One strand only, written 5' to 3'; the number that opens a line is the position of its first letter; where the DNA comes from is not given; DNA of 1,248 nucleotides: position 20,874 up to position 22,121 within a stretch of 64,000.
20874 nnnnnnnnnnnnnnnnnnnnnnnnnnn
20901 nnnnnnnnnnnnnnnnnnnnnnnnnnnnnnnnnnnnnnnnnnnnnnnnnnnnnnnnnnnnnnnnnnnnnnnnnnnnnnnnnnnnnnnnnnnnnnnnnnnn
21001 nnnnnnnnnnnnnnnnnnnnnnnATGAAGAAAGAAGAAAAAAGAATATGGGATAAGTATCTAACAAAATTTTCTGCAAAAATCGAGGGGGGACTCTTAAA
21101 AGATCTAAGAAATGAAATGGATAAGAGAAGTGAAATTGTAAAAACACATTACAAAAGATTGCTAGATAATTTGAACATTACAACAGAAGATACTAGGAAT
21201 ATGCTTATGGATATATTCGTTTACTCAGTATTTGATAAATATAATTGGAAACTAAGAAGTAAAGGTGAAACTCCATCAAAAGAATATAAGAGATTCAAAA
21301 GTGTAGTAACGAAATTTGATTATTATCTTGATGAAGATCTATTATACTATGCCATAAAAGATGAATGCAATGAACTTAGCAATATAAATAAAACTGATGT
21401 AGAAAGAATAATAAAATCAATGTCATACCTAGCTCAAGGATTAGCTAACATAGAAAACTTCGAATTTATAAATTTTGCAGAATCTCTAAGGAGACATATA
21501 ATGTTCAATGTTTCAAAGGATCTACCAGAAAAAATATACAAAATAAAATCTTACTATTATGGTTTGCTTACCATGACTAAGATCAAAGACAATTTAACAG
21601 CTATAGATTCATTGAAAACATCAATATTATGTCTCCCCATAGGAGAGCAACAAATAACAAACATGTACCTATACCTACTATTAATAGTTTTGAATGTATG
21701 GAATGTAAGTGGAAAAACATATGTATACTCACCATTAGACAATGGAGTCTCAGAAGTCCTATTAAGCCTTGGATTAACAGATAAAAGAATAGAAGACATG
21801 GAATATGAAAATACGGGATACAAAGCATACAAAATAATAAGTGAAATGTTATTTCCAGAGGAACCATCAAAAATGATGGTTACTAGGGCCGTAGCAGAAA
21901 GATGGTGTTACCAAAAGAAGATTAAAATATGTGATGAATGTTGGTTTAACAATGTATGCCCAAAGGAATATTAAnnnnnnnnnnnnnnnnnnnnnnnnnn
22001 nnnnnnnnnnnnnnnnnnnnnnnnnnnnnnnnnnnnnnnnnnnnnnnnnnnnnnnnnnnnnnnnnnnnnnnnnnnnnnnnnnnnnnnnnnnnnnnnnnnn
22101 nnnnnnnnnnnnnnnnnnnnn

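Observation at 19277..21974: Tandem paralog pair: terpene-cyclase/prenyltransferase-like repeat protein plus shorter paralog, sharing a C-terminal Cys4 module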

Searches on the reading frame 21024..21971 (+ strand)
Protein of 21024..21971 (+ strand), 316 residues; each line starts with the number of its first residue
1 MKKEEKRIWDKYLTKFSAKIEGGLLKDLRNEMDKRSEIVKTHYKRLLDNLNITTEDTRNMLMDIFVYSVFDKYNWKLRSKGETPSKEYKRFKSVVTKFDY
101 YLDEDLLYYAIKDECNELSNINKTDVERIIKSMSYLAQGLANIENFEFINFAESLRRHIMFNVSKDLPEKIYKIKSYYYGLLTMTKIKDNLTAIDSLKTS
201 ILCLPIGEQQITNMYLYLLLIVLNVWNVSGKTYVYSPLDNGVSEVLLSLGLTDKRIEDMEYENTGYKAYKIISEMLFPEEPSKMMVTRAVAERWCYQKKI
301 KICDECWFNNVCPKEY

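Call 3: search_protein_families(library=pfam, proteins=[window:21024-21971:+], max_evalue=1)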
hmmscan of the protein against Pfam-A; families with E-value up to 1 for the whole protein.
window:21024-21971:+ (316 aa): 2 families
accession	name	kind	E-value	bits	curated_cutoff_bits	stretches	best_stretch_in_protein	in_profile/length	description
PF09628.15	YvfG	-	0.0099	16.7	25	1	146-192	3-45/67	YvfG protein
PF16064.11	DUF4806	-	0.065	14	25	1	31-94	21-86/90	Domain of unknown function (DUF4806)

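Call 5: search_protein_families(library=ncbifam, proteins=[window:21024-21971:+], max_evalue=1)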
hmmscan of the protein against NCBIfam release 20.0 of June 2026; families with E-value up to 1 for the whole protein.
window:21024-21971:+ (316 aa): 0 families

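Call 6: search_protein_families(library=padloc, proteins=[window:21024-21971:+], max_evalue=1)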
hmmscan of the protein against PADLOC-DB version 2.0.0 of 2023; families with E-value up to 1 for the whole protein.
window:21024-21971:+ (316 aa): 0 families

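Call 8: search_solved_structures(query=window:21024-21971:+, max_evalue=10, show_alignments=2)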
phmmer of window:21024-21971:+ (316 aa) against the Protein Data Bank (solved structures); distinct sequences matched with E-value up to 10: 1.
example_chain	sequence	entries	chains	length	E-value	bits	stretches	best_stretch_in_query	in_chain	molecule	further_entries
2gsv_A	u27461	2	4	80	0.31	13.8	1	146-193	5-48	Hypothetical protein yvfG | Uncharacterized protein yvfG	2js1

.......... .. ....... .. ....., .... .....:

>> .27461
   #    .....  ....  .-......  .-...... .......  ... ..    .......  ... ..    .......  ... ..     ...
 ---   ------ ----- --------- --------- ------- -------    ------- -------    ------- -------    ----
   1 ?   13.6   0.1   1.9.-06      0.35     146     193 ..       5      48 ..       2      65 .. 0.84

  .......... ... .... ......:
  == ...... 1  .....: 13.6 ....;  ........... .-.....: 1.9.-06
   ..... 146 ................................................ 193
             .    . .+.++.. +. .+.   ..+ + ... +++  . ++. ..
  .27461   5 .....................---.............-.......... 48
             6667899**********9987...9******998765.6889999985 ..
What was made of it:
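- Tried and rejected: Single-sequence searches of both proteins against Pfam, NCBIfam, PADLOC and PDB sequences found nothing for the helical domain (calls 3, 5, 6, 8).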

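Call 9: find_homologous_proteins(query=window:21024-21971:+, max_evalue=0.001)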
Query window:21024-21971:+ (316 aa): 9 proteins with E <= 0.001 among 1133 candidates.
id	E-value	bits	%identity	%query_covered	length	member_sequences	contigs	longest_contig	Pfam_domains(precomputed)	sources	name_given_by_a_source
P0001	3.0e-206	702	100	100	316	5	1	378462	-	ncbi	ncbi:MAG: hypothetical protein QXM35_00320 [Candidatus Methanomethylicia archaeon]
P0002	7.3e-169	579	78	100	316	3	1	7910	-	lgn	-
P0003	3.1e-155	534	71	100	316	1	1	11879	-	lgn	-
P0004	2.0e-147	509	69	100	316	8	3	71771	-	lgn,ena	-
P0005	3.4e-145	501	67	100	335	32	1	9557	-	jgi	jgi:hypothetical protein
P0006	1.1e-140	487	64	100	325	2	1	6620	-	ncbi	ncbi:MAG: hypothetical protein QXI93_02985 [Candidatus Methanomethylicia archaeon]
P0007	4.9e-96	340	48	99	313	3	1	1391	-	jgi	-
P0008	3.0e-95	337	46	99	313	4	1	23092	-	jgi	-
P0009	1.5e-92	329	46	99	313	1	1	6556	-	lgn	-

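Call 15: search_solved_structures(query=A2, max_evalue=10, show_alignments=3)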
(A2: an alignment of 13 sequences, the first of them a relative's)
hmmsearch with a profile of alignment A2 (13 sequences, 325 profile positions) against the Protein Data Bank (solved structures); distinct sequences matched with E-value up to 10: 2.
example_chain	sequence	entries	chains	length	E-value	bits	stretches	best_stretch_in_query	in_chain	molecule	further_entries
6ixz_A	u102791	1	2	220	0.85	12.3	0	138-189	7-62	Sortase family protein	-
7d6p_A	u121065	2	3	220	0.93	12.2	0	136-189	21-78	Sortase family protein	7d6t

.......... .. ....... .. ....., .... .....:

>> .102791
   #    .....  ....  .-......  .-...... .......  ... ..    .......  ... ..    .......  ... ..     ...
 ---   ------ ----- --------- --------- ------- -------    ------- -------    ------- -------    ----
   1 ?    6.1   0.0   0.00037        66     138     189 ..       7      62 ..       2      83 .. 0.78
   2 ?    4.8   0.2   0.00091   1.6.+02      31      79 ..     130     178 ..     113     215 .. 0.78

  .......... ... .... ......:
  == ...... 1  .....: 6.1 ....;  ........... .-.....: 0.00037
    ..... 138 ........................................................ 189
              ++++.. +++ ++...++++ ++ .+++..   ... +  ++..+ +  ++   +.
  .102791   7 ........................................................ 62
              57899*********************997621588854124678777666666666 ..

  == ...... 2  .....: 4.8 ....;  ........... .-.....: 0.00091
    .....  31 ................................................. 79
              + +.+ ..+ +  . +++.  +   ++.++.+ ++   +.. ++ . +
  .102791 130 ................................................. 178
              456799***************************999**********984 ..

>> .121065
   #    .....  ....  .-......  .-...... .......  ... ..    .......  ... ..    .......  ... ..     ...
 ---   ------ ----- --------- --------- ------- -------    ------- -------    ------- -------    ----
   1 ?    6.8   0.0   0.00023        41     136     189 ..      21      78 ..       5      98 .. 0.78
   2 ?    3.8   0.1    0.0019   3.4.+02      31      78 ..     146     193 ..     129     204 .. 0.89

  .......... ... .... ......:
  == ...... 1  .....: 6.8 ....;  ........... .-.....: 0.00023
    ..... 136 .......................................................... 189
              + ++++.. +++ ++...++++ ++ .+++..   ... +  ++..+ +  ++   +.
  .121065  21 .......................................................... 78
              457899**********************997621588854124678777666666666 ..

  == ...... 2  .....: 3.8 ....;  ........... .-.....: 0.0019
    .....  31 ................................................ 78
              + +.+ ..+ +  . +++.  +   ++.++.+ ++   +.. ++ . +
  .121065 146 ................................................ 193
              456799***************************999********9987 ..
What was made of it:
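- Tried and rejected: The Culexarchaeia-only profile A2 against the PDB also found nothing (call 15).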

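Call 19: predict_structure(alignment_id=A1)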
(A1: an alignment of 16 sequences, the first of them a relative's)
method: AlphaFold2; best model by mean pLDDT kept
length: 316 residues; sequences in the alignment: 16
mean_pLDDT: 74.8   pTM: 0.75
mean pLDDT of the five models: 74.8, 73.3, 72.4, 69.9, 67.9
residues with pLDDT >= 90: 99; 70-90: 87; 50-70: 99; < 50: 31
segments of 3 or more residues with pLDDT < 50: 248-250, 259-262, 285-303
pLDDT, mean of each block of 10 residues (from residue 1): 55 56 65 75 88 89 94 68 84 94 95 86 89 95 92 92 70 78 89 92 89 90 85 65 50 51 53 59 51 43 52 51
secondary structure, 60 per line:
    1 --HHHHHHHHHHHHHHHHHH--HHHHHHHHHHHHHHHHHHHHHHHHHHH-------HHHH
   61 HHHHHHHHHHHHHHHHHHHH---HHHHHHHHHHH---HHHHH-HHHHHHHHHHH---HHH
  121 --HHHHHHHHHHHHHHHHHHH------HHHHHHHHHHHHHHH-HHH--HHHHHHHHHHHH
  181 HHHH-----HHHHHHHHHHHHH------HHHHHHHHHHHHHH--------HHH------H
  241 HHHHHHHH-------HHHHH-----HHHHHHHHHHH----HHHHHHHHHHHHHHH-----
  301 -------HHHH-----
elements in order: H3-20 H23-49 H57-80 H84-94 H98-102 H104-114 H123-141 H148-162 H169-184 H190-202 H209-222 H240-248 H256-260 H266-276 H281-295 H308-311
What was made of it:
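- On HhH-GPD superfamily (EndoIII/MutY type): Model pLDDT is 74.8 with a poor C-terminus (call 19).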

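Call 29: search_protein_representatives(alignment_id=A2)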
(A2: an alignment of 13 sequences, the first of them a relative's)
Query: 13 sequences, 325 profile positions. Proteins with E-value up to 0.001 (for the whole library): 34; up to 1e-10: 28; up to 1e-30: 9. The best 34 are listed.
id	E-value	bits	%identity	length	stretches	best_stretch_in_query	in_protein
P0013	2.2e-112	392.2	-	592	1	1-324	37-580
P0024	4.4e-111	387.9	-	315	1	12-325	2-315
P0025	4.2e-60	220.4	-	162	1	164-325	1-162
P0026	1.1e-52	196.0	-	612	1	38-322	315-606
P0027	2.1e-49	185.3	-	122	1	204-325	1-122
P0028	6.7e-41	157.3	-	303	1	37-322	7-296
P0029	5.5e-40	154.3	-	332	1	13-322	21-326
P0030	7.7e-40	153.8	-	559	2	22-322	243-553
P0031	1.4e-38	149.7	-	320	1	42-322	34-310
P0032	1.2e-27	113.8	-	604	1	27-323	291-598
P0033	1.2e-27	113.8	-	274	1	62-321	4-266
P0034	5.8e-27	111.5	-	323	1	26-323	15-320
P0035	1.4e-26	110.3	-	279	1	36-321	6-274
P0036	1.4e-26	110.2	-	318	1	34-322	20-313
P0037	3.0e-24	102.6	-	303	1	28-323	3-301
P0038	2.5e-23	99.6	-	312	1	26-321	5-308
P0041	2.4e-19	86.5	-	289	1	34-323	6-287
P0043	2.2e-16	76.8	-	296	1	33-323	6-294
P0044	7.9e-16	74.9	-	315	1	37-322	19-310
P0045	8.4e-15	71.5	-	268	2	202-323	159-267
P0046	2.4e-14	70.1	-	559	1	32-322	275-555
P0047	4.2e-12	62.7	-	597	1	24-324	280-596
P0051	2.9e-10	56.6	-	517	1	48-322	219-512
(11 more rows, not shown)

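Call 34: search_solved_structures(query=A3, max_evalue=10, show_alignments=4)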
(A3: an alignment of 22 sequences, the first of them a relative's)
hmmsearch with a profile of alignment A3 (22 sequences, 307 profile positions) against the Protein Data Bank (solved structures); distinct sequences matched with E-value up to 10: 37.
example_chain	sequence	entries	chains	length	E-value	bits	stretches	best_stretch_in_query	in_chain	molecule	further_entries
1orn_A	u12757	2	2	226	0.00012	25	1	155-304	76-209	Endonuclease III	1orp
1p59_A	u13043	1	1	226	0.00016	24.6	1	156-304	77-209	Endonuclease III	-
7yhq_A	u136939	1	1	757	0.0055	19.5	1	222-305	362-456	Sex-determining region Y protein,DNA glycosylase/AP lyase ROS1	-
8a5g_A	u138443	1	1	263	0.0066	19.3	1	228-306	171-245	Endonuclease III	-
8dwd_A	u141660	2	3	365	0.0098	18.7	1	228-305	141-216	Adenine DNA glycosylase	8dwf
8dwe_A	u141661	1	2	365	0.0098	18.7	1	228-305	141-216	Adenine DNA glycosylase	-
6q0c_A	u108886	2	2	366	0.0099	18.7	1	228-305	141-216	A/G-specific adenine glycosylase | Adenine DNA glycosylase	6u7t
3g0q_A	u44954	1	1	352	0.01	18.6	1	228-305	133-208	A/G-specific adenine glycosylase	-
4yoq_A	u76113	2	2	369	0.011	18.5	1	228-305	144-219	A/G-specific adenine glycosylase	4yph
4uob_A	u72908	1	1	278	0.012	18.5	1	228-306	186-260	ENDONUCLEASE III-3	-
8dvp_A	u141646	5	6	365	0.013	18.3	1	228-305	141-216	Adenine DNA glycosylase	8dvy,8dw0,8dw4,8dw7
1kea_A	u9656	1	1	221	0.027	17.3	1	258-306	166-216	Possible G-T mismatches repair enzyme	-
5kn8_A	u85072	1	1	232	0.027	17.3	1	228-305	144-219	Adenine DNA glycosylase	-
5kn9_A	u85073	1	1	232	0.028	17.3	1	228-305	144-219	Adenine DNA glycosylase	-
9bs2_A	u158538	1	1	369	0.041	16.7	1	228-305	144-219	Adenine DNA glycosylase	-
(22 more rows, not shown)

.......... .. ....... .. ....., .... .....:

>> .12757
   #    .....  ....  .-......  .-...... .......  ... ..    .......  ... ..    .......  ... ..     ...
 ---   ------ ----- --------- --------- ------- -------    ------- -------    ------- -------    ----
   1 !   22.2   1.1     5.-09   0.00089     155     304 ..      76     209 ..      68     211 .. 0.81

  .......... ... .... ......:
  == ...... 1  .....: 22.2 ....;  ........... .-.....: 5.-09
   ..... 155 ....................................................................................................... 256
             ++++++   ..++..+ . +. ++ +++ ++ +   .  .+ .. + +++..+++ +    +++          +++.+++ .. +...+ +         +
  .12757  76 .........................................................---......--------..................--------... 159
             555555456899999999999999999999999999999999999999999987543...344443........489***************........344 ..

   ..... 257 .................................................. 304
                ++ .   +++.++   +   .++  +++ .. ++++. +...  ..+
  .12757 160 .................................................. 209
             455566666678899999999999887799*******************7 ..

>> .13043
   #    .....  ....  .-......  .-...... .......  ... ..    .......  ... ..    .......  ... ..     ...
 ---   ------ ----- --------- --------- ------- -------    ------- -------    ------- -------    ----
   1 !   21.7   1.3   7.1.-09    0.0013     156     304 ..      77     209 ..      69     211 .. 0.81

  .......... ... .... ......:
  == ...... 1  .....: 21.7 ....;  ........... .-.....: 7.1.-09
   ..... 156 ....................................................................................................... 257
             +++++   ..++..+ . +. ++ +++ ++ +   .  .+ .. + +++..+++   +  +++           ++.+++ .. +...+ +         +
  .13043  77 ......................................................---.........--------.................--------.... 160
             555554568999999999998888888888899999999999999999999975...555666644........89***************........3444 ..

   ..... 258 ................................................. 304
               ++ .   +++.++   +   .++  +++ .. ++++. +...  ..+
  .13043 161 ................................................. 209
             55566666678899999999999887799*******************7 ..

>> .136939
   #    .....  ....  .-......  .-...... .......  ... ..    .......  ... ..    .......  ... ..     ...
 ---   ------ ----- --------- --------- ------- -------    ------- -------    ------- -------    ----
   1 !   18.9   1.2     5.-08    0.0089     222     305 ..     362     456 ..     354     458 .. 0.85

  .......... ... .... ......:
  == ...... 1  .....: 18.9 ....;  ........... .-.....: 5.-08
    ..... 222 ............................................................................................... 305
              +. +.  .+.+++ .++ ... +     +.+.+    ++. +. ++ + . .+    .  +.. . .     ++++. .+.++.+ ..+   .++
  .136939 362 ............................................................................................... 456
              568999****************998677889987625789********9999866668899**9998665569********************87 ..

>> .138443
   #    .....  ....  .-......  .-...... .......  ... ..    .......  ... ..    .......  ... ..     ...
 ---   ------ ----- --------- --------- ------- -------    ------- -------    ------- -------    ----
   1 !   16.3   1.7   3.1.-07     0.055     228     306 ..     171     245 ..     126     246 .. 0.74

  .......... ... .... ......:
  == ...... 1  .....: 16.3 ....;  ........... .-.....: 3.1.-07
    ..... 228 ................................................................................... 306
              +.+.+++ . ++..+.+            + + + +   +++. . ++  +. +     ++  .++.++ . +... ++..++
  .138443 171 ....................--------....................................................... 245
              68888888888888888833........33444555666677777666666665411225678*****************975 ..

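Call 35: search_protein_families(library=pfam, alignment_id=A3, max_evalue=1)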
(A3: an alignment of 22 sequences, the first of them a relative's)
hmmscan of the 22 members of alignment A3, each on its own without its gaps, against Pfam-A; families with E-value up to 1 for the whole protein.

A. member 1, P0001 (316 aa): 2 families
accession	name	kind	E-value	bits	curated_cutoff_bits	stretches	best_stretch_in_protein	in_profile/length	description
PF09628.15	YvfG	-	0.01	16.7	25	1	146-192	3-45/67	YvfG protein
PF16064.11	DUF4806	-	0.065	14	25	1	31-94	21-86/90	Domain of unknown function (DUF4806)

B. families by the number of members that match (of 22 scanned): 21 families
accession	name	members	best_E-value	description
PF09674.15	DUF2400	6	0.00039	Protein of unknown function (DUF2400)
PF16064.11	DUF4806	4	6.8e-05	Domain of unknown function (DUF4806)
PF10576.14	EndIII_4Fe-2S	3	0.022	Iron-sulfur binding domain of endonuclease III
PF06265.16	YutD-like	2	0.059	Putative antitoxin YutD-like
PF09628.15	YvfG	1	0.01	YvfG protein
PF06777.17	HBB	1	0.018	Helical and beta-bridge domain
PF18677.6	ArnB_C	1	0.03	Archaellum regulatory network B, C-terminal domain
PF20867.3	UVSSA_N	1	0.034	UVSSA N-terminal domain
PF17027.11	Bromo_TP_like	1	0.069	Histone-fold protein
PF20353.3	DUF6648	1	0.085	Family of unknown function (DUF6648)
PF06207.16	DUF1002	1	0.098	Protein of unknown function (DUF1002)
PF11981.13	DUF3482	1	0.1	Domain of unknown function (DUF3482)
PF02817.22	E3_binding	1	0.11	e3 binding domain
PF15658.11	Latrotoxin_C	1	0.11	Latrotoxin C-terminal domain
PF00730.31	HhH-GPD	1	0.12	HhH-GPD superfamily base excision DNA repair protein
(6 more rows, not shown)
